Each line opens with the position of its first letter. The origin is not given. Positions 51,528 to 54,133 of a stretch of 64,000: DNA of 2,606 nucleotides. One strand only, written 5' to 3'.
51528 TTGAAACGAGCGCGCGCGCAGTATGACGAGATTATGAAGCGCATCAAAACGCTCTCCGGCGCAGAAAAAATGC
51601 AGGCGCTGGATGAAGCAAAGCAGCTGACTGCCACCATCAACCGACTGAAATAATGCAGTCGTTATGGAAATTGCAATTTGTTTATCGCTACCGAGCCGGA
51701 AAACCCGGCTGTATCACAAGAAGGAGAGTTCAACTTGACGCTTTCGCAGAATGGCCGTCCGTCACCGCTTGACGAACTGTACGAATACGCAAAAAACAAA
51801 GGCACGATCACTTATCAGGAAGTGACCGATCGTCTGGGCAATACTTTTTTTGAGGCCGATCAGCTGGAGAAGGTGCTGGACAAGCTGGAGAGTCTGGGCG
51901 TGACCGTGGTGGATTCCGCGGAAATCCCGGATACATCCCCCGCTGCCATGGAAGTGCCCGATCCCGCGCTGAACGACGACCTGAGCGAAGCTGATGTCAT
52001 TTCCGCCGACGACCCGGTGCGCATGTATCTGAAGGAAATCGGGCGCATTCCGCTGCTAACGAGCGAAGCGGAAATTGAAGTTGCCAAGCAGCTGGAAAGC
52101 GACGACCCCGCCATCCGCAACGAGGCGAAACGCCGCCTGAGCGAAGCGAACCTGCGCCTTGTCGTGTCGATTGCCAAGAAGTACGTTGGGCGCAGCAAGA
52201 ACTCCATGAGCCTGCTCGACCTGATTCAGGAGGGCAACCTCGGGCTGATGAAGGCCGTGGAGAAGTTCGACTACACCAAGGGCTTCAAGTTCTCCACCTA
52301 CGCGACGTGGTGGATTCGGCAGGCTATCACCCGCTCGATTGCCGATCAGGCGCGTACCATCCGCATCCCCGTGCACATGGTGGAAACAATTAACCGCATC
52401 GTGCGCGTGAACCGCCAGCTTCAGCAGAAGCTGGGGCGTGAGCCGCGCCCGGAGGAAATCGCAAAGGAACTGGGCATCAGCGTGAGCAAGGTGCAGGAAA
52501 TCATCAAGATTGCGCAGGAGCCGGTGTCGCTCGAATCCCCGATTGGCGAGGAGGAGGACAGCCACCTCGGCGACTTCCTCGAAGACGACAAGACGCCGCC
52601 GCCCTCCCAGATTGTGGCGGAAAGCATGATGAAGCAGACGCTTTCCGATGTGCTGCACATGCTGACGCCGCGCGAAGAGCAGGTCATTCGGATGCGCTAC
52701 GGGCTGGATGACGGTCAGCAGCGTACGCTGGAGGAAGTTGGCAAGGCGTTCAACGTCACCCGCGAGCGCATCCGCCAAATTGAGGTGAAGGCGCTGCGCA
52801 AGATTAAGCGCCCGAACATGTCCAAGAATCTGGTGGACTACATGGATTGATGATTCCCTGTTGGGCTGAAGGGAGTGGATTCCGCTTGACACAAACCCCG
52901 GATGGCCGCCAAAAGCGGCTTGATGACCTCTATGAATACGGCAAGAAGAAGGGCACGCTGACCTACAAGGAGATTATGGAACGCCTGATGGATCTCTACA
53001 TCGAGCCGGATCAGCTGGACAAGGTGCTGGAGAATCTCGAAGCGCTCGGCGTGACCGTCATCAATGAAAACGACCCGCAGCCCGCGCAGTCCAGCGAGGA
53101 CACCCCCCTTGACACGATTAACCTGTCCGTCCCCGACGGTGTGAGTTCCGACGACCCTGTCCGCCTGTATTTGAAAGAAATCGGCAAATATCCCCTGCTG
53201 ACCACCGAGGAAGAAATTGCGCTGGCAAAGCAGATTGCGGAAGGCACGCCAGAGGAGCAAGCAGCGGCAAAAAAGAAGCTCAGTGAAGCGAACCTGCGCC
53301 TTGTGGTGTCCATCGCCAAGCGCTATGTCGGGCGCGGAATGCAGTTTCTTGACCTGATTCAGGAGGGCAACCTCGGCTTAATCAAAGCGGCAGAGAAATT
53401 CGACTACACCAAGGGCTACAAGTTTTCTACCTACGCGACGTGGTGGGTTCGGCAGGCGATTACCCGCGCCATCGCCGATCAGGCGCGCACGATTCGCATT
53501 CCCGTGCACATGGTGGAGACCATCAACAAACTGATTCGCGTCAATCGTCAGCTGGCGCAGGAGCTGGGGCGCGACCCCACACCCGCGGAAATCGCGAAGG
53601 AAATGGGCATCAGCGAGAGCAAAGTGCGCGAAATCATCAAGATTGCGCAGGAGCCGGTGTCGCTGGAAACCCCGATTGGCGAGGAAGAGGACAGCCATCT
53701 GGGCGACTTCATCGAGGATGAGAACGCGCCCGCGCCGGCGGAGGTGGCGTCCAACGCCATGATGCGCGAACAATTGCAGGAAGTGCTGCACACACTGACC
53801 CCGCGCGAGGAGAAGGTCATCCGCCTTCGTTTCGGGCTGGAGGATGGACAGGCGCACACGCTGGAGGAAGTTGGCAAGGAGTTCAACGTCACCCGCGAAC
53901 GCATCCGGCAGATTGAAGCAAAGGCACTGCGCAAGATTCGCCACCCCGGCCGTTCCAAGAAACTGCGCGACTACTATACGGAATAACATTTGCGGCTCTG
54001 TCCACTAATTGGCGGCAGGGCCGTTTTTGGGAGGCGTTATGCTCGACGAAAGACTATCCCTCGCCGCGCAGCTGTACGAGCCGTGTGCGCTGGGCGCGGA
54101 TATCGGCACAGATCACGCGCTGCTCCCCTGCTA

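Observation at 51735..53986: Two tandem full-length principal-type sigma-70 genes downstream of dnaG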

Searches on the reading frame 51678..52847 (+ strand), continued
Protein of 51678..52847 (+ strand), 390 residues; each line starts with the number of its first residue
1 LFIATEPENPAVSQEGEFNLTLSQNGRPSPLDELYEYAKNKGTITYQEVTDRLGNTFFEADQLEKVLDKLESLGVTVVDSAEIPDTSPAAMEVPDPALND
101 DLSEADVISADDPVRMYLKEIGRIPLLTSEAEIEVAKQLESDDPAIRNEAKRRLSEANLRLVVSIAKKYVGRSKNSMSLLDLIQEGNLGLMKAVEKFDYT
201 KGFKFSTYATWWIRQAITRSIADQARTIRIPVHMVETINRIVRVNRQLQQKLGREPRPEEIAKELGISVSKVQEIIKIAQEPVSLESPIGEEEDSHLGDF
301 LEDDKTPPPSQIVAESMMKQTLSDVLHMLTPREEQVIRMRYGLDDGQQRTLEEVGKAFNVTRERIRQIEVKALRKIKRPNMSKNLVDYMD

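Call 37: find_encoding_contigs(protein=P0107, flank=5000, max_places=2)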
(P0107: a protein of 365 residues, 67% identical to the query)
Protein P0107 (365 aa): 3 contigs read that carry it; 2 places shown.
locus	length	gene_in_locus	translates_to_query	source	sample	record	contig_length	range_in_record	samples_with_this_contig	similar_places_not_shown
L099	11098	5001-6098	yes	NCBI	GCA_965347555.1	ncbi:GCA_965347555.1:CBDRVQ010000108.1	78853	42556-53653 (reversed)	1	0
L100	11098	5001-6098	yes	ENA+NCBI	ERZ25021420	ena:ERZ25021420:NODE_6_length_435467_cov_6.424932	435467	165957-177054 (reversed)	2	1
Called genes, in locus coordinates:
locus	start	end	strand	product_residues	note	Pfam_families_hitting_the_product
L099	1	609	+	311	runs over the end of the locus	PF02603:Hpr_kinase_N, PF07475:Hpr_kinase_C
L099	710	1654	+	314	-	PF00480:ROK, PF01869:BcrAD_BadFG (faint)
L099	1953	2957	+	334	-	PF01966:HD, PF13286:HD_assoc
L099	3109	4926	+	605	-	PF01807:Zn_ribbon_DnaG, PF08275:DNAG_N, PF01751:Toprim, PF13155:Toprim_2, PF13362:Toprim_3 (weak), PF13662:Toprim_4, PF10410:DnaB_bind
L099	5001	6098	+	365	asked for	PF03979:Sigma70_r1_1, PF00140:Sigma70_r1_2, PF04542:Sigma70_r2, PF04539:Sigma70_r3, PF04545:Sigma70_r4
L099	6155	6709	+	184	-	-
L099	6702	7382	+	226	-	PF12847:Methyltransf_18, PF04816:TrmK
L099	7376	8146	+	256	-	PF01784:DUF34_NIF3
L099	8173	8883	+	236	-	PF02591:Zn_ribbon_9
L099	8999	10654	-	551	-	PF00149:Metallophos, PF09587:PGA_cap, PF02872:5_nucleotid_C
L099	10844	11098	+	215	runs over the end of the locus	PF03734:YkuD, PF01471:PG_binding_1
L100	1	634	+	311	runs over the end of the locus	PF02603:Hpr_kinase_N, PF07475:Hpr_kinase_C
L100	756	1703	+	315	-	PF00480:ROK, PF01869:BcrAD_BadFG (faint)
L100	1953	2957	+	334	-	PF01966:HD, PF13286:HD_assoc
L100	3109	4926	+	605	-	PF01807:Zn_ribbon_DnaG, PF08275:DNAG_N, PF01751:Toprim, PF13155:Toprim_2, PF13362:Toprim_3 (weak), PF13662:Toprim_4, PF10410:DnaB_bind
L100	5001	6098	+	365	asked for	PF03979:Sigma70_r1_1, PF00140:Sigma70_r1_2, PF04542:Sigma70_r2, PF04539:Sigma70_r3, PF04545:Sigma70_r4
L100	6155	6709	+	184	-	-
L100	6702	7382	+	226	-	PF12847:Methyltransf_18, PF04816:TrmK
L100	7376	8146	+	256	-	PF01784:DUF34_NIF3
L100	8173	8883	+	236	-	PF02591:Zn_ribbon_9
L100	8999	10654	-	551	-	PF00149:Metallophos, PF09587:PGA_cap, PF02872:5_nucleotid_C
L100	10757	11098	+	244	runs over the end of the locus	PF03734:YkuD, PF01471:PG_binding_1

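Call 38: find_encoding_contigs(protein=P0093, flank=5000, max_places=2)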
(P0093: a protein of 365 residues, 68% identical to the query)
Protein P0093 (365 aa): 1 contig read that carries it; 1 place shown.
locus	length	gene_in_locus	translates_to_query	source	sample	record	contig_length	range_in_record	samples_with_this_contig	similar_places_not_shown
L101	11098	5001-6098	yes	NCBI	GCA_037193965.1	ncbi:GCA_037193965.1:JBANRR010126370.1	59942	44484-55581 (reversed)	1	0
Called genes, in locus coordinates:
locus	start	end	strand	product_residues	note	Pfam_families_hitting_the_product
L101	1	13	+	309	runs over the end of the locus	PF02603:Hpr_kinase_N, PF07475:Hpr_kinase_C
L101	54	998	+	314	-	PF00480:ROK, PF01869:BcrAD_BadFG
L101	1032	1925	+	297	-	PF12837:Fer4_6 (faint), PF12838:Fer4_7 (faint), PF13187:Fer4_9, PF13237:Fer4_10 (weak), PF13484:Fer4_16 (faint), PF14697:Fer4_21 (weak), PF00037:Fer4 (weak)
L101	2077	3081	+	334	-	PF01966:HD, PF13286:HD_assoc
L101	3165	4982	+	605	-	PF01807:Zn_ribbon_DnaG, PF08275:DNAG_N, PF01751:Toprim, PF13155:Toprim_2, PF13362:Toprim_3, PF13662:Toprim_4, PF10410:DnaB_bind (weak)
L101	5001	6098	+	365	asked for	PF03979:Sigma70_r1_1, PF00140:Sigma70_r1_2, PF04542:Sigma70_r2, PF04539:Sigma70_r3, PF04967:HTH_10 (faint), PF04545:Sigma70_r4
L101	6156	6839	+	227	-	PF12847:Methyltransf_18, PF04816:TrmK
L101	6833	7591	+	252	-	PF01784:DUF34_NIF3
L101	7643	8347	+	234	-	PF02591:Zn_ribbon_9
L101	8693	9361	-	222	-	PF00583:Acetyltransf_1, PF13673:Acetyltransf_10 (weak), PF13508:Acetyltransf_7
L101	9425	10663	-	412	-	PF01408:GFO_IDH_MocA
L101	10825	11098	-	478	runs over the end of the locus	PF02934:GatB_N, PF02637:GatB_Yqey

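Call 61: predict_structure(alignment_id=A3)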
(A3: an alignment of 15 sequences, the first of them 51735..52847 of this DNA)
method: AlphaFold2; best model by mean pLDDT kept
length: 371 residues; sequences in the alignment: 15
mean_pLDDT: 68.3   pTM: 0.37
mean pLDDT of the five models: 68.3, 64.0, 61.2, 60.4, 53.2
residues with pLDDT >= 90: 25; 70-90: 210; 50-70: 54; < 50: 82
segments of 3 or more residues with pLDDT < 50: 1-9, 63-90, 262-294, 362-371
pLDDT, mean of each block of 10 residues (from residue 1): 46 75 76 65 73 72 37 28 35 74 84 85 87 89 89 69 89 88 82 89 63 67 81 81 81 71 38 31 38 54 71 81 76 78 79 66 41 41
secondary structure, 60 per line:
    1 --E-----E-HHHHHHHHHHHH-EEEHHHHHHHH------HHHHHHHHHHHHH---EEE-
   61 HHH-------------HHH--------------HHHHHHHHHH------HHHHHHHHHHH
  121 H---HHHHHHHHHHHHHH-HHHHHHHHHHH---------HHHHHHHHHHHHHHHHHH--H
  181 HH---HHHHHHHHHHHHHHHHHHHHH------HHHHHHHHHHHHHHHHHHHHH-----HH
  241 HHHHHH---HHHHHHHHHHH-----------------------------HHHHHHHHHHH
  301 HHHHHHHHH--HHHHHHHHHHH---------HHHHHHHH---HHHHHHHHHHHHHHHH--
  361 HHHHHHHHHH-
elements in order: H11-22 E24-26 H27-34 H41-53 E57-59 H94-103 H110-121 H125-138 H140-150 H160-177 H186-206 H213-233 H239-246 H250-260 H290-309 H312-322 H332-339 H343-358 H361-370

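Call 67: list_cluster_members(proteins=[P0098, P0089, P0097, P0099, P0100, P0101, P0115, P0119, P0117, P0111])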
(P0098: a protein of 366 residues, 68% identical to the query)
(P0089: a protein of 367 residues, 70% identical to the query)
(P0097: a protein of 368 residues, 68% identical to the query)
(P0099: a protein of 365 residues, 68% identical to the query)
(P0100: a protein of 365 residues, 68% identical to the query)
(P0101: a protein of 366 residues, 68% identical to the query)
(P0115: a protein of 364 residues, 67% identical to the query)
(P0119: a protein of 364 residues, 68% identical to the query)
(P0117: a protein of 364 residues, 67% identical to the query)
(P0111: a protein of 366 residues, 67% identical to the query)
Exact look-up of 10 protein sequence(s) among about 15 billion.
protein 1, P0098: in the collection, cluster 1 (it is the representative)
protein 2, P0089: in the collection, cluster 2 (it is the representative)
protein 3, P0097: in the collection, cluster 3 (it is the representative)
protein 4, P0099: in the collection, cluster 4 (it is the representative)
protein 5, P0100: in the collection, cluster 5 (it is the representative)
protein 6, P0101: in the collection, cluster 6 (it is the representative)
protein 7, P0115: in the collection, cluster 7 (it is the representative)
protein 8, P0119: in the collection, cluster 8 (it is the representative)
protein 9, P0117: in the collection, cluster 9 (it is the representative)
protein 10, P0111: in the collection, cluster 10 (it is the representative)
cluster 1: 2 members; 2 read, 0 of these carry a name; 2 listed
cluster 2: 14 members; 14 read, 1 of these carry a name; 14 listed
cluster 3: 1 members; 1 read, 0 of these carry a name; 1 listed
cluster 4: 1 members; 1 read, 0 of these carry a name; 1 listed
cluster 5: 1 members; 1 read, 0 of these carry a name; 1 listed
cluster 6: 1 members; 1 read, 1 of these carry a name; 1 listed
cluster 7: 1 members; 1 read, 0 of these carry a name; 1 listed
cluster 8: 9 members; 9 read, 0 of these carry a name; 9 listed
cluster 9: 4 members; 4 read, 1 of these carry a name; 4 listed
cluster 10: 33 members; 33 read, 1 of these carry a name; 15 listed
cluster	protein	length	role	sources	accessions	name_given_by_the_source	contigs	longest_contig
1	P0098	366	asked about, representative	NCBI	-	-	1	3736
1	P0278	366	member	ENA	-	-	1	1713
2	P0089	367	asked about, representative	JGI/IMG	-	RNA polymerase primary sigma factor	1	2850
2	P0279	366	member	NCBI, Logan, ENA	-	-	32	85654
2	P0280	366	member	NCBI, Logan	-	-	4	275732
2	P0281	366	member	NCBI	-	-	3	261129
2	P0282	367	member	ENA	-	-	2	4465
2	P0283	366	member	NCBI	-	-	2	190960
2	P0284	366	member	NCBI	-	-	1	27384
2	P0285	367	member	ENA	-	-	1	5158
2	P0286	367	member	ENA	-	-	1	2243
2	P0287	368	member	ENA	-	-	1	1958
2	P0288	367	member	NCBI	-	-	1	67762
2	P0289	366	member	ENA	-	-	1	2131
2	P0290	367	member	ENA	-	-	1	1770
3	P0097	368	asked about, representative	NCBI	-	-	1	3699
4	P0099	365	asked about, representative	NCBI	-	-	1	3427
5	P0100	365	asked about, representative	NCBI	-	-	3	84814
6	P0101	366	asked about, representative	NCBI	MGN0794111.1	MAG: RNA polymerase sigma factor RpoD [Aristaeellaceae bacterium]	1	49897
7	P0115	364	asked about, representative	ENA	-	-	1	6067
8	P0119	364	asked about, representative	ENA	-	-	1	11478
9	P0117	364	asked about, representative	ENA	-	-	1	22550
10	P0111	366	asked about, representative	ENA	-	-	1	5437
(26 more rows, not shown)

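Call 69: search_protein_families(library=pfam, proteins=[L100:6155-6706:+], max_evalue=10)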
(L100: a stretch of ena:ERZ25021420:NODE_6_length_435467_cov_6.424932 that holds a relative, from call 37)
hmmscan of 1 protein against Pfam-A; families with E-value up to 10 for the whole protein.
L100:6155-6706:+ (184 aa): 0 families

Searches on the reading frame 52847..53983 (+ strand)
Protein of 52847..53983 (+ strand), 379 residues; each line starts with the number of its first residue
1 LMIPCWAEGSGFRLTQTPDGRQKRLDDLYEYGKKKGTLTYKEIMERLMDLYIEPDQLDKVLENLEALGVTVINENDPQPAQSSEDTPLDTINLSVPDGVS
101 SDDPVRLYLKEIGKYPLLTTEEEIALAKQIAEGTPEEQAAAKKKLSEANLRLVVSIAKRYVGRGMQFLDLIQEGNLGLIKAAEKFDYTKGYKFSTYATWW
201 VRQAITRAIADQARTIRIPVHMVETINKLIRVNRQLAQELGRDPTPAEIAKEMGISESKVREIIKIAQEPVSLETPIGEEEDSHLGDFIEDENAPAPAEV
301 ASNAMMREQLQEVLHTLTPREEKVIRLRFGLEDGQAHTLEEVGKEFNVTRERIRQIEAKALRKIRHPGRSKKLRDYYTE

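Call 5: search_protein_families(library=pfam, proteins=[window:52847-53983:+])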
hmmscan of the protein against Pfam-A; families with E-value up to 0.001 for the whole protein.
window:52847-53983:+ (379 aa): 9 families
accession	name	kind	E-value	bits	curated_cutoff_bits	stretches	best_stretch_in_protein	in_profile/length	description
PF04539.22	Sigma70_r3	-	2.9e-31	107.8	25.3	1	224-299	1-76/78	Sigma-70 region 3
PF04542.20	Sigma70_r2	-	3.2e-24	85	24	1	147-215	3-71/71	Sigma-70 region 2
PF04545.22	Sigma70_r4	-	5.7e-22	77.4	24.1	1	313-366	1-50/50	Sigma-70, region 4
PF03979.19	Sigma70_r1_1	-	6.3e-16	58.5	22.5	1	21-84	3-66/81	Sigma-70 factor, region 1.1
PF00140.25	Sigma70_r1_2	-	9e-16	58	22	1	103-133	1-31/34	Sigma-70 factor, region 1.2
PF13518.12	HTH_28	-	7.6e-05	23.1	25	0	247-269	16-38/52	Helix-turn-helix domain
PF04967.18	HTH_10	-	0.0001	22.5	23.1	0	242-269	22-49/53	HTH DNA binding domain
PF13551.12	HTH_29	-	0.00011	22.7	28.1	0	240-265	12-34/64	Winged helix-turn helix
PF04218.19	CENP-B_N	-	0.00022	21.3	21.2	0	317-359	7-45/53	CENP-B N-terminal DNA-binding domain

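Call 6: search_protein_families(library=ncbifam, proteins=[window:52886-53983:+])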
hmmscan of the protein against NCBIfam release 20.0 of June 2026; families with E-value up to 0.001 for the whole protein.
window:52886-53983:+ (366 aa): 51 families (the best 25 are shown)
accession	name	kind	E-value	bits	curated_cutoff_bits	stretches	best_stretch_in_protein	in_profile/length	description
NF006666.0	PRK09210.1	equivalog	2.7e-181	602.8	572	1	9-363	13-368/370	RNA polymerase sigma factor RpoD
NF004208.0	PRK05658.1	equivalog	2.5e-165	552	555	2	124-363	389-628/631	RNA polymerase sigma factor RpoD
NF004561.0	PRK05901.1-3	equivalog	2.2e-137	459.4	582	2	126-364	298-536/537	RNA polymerase sigma factor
NF004560.0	PRK05901.1-1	equivalog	5e-132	441.6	711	2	127-364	278-515/516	RNA polymerase sigma factor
NF004562.0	PRK05901.1-4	equivalog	1.4e-127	426.6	779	2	127-363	316-552/571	RNA polymerase sigma factor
NF005643.0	PRK07406.1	equivalog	1.1e-124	416.5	500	2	127-363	160-395/397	RNA polymerase sigma factor RpoD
TIGR02393.1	RpoD_Cterm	equivalog_domain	5.1e-122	406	354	1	128-364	1-237/238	RNA polymerase sigma factor RpoD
NF005920.0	PRK07921.1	subfamily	2.4e-117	391.6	464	2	124-363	87-326/328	RNA polymerase sigma factor SigB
NF041931.2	MzaA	equivalog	4.7e-111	372.8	800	1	126-364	474-714/726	MZA anti-phage system associated sigma-70 family RNA polymerase sigma factor MzaA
TIGR02997.1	Sig70-cyanoRpoD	subfamily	4.1e-109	364.4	384.5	2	126-352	73-298/298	RNA polymerase sigma factor, RpoD/SigA family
NF004565.0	PRK05901.2-3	equivalog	6.2e-104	348.6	484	1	89-364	215-499/501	RNA polymerase sigma factor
NF004564.0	PRK05901.2-2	equivalog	9.3e-101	337.9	617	1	76-361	189-489/500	RNA polymerase sigma factor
NF005785.0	PRK07598.1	equivalog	6.9e-100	334.8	554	2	126-364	174-411/415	RNA polymerase sigma factor SigC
NF004566.0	PRK05901.2-4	equivalog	9.2e-97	325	531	1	27-364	95-443/448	RNA polymerase sigma factor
NF004615.0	PRK05949.1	subfamily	5.3e-96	321.3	530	2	126-363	90-324/327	RNA polymerase sigma factor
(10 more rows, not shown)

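Call 32: find_homologous_proteins(query=window:52886-53983:+, max_evalue=1e-30)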
Query window:52886-53983:+ (366 aa): 8000 proteins with E <= 1e-30 among 8000 candidates; the best 120 are listed.
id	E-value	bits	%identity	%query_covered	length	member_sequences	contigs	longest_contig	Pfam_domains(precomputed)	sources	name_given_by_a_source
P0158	9.7e-234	793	100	100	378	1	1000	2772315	PF04545.23,PF00140.26,PF03979.20,PF04542.21,PF04539.23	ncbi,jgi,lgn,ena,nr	ncbi:MAG: RNA polymerase sigma factor RpoD [Faecalibacterium sp.]|jgi:RNA polymerase primary sigma f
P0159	9.7e-234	793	100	100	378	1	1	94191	PF04545.23,PF00140.26,PF03979.20,PF04542.21,PF04539.23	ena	-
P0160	1.6e-233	792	99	100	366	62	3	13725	PF04545.23,PF00140.26,PF03979.20,PF04542.21,PF04539.23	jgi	jgi:RNA polymerase primary sigma factor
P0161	1.8e-233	792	99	100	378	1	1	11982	PF04545.23,PF00140.26,PF03979.20,PF04542.21,PF04539.23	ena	-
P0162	1.8e-233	792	99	100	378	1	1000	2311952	PF04545.23,PF00140.26,PF03979.20,PF04542.21,PF04539.23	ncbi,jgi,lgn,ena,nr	ncbi:MAG: RNA polymerase sigma factor RpoD [Clostridiales bacterium]|jgi:RNA polymerase primary sigm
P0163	1.8e-233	792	99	100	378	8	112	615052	PF04545.23,PF00140.26,PF03979.20,PF04542.21,PF04539.23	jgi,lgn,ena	jgi:RNA polymerase primary sigma factor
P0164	1.8e-233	792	99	100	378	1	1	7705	PF04545.23,PF00140.26,PF03979.20,PF04542.21,PF04539.23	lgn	-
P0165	1.8e-233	792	99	100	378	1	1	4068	PF04545.23,PF00140.26,PF03979.20,PF04542.21,PF04539.23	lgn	-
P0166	1.8e-233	792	99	100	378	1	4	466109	PF04545.23,PF00140.26,PF03979.20,PF04542.21,PF04539.23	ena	-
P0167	2.1e-233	792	99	100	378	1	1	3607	PF04545.23,PF00140.26,PF03979.20,PF04542.21,PF04539.23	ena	-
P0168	2.1e-233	792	99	100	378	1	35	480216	PF04545.23,PF00140.26,PF03979.20,PF04542.21,PF04539.23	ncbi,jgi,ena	-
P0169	2.5e-233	791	99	100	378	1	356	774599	PF04545.23,PF00140.26,PF03979.20,PF04542.21,PF04539.23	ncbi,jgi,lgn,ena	jgi:RNA polymerase primary sigma factor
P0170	2.5e-233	791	99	100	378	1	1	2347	PF04545.23,PF00140.26,PF03979.20,PF04542.21,PF04539.23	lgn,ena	-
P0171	2.9e-233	791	99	100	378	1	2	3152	PF04545.23,PF00140.26,PF03979.20,PF04542.21,PF04539.23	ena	-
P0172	3.1e-233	791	99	100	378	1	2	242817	PF04545.23,PF00140.26,PF03979.20,PF04542.21,PF04539.23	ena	-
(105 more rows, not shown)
